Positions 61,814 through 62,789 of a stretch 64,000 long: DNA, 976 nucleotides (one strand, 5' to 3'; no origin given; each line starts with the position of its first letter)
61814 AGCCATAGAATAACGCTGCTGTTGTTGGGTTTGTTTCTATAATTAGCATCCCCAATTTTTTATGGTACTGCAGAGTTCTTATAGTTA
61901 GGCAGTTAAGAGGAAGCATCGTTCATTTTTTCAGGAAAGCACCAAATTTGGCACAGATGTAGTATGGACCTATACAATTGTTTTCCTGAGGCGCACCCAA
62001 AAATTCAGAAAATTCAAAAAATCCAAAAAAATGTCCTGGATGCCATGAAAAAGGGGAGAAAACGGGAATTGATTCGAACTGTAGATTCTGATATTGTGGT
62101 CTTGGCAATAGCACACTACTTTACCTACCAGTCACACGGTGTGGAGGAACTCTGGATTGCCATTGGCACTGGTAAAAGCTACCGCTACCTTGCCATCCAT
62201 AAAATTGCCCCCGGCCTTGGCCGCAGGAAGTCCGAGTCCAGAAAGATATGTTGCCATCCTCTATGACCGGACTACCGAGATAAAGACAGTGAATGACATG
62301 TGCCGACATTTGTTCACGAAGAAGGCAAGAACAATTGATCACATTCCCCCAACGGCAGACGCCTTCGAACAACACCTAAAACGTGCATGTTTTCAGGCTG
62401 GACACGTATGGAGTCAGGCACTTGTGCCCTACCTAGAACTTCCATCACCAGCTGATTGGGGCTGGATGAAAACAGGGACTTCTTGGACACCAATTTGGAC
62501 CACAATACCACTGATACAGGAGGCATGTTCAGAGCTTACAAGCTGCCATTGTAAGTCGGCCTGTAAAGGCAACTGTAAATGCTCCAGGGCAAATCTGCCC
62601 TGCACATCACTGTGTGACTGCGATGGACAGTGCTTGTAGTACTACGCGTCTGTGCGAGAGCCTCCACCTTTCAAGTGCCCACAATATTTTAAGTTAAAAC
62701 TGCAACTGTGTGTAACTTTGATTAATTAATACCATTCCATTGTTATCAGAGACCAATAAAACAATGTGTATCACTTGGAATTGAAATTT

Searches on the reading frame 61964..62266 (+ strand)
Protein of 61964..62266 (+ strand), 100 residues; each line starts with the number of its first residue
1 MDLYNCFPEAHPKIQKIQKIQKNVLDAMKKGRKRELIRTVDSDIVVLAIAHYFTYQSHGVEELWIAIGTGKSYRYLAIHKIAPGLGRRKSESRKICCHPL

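Call 4: search_protein_families(library=pfam, proteins=[window:61964-62266:+], max_evalue=1)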
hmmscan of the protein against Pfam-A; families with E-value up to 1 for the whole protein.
window:61964-62266:+ (100 aa): 2 families
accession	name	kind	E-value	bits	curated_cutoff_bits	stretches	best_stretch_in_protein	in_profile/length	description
PF12630.12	Pox_polyA_pol_N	-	0.061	14.1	27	1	4-58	22-78/108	Poxvirus poly(A) polymerase N-terminal domain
PF13797.11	Post_transc_reg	-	0.17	12.1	25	1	18-57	30-69/83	Post-transcriptional regulator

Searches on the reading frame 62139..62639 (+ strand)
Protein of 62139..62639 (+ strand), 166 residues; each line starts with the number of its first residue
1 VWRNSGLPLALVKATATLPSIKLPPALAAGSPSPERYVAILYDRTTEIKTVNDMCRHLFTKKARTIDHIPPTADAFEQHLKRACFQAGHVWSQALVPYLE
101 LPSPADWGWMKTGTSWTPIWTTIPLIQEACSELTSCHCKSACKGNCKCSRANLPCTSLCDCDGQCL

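Call 4: search_protein_families(library=pfam, proteins=[window:62139-62639:+], max_evalue=1)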
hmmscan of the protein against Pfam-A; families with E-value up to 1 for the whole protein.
window:62139-62639:+ (166 aa): 0 families

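Call 44: find_encoding_contigs(protein=window:62139-62639:+, flank=5000, max_places=6)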
Protein window:62139-62639:+ (166 aa): no gene with exactly this product is on record in the collection.

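Call 64: find_homologous_proteins(query=window:62139-62639:+)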
Query window:62139-62639:+ (166 aa): 11 proteins with E <= 0.001 among 275 candidates.
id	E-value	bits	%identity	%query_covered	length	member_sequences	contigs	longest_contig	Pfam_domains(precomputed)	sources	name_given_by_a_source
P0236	1.8e-54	203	63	78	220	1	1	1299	-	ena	-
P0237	1.1e-53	200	57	88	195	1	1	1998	-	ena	-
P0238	4.9e-39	152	52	76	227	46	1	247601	-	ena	-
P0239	1.3e-38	151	50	80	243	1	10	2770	-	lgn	-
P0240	2.8e-38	150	52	77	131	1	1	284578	-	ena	-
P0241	4.7e-35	139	49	77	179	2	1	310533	-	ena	-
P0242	5.7e-31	126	45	79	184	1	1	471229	-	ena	-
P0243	1.2e-30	125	43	79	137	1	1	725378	-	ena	-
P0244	3.0e-30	124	47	70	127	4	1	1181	-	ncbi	-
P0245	2.9e-8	52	45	45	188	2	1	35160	-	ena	-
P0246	4.0e-5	42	59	29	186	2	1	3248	-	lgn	-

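Call 67: find_encoding_contigs(protein=P0238, flank=5000, max_places=3)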
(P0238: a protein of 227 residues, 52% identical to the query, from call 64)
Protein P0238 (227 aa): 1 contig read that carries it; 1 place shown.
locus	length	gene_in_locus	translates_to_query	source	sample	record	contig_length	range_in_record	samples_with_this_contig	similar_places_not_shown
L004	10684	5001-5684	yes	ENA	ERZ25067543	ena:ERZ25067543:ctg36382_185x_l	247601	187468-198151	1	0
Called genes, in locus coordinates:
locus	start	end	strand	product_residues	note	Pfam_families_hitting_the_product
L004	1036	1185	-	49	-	-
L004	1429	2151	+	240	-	-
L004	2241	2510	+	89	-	-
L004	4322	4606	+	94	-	-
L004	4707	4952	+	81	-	-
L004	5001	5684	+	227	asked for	-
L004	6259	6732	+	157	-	PF00078:RVT_1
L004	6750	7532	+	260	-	-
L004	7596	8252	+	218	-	-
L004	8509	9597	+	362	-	PF00078:RVT_1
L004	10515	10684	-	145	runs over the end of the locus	PF00078:RVT_1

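Call 68: find_encoding_contigs(protein=P0239, flank=5000, max_places=4)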
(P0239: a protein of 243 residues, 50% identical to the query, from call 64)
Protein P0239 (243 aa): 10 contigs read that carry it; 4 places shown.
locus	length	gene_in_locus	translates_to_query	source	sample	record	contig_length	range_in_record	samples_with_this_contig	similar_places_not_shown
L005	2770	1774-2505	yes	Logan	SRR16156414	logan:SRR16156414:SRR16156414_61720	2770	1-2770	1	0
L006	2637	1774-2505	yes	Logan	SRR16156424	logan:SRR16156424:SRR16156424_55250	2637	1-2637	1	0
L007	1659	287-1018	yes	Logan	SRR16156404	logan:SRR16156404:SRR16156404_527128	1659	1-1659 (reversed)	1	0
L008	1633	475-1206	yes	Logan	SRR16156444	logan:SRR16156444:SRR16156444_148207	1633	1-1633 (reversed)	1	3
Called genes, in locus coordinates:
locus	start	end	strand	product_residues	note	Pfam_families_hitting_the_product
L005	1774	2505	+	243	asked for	-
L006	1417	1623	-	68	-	-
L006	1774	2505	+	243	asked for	-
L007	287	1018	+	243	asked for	-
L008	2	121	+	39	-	?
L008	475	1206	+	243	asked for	-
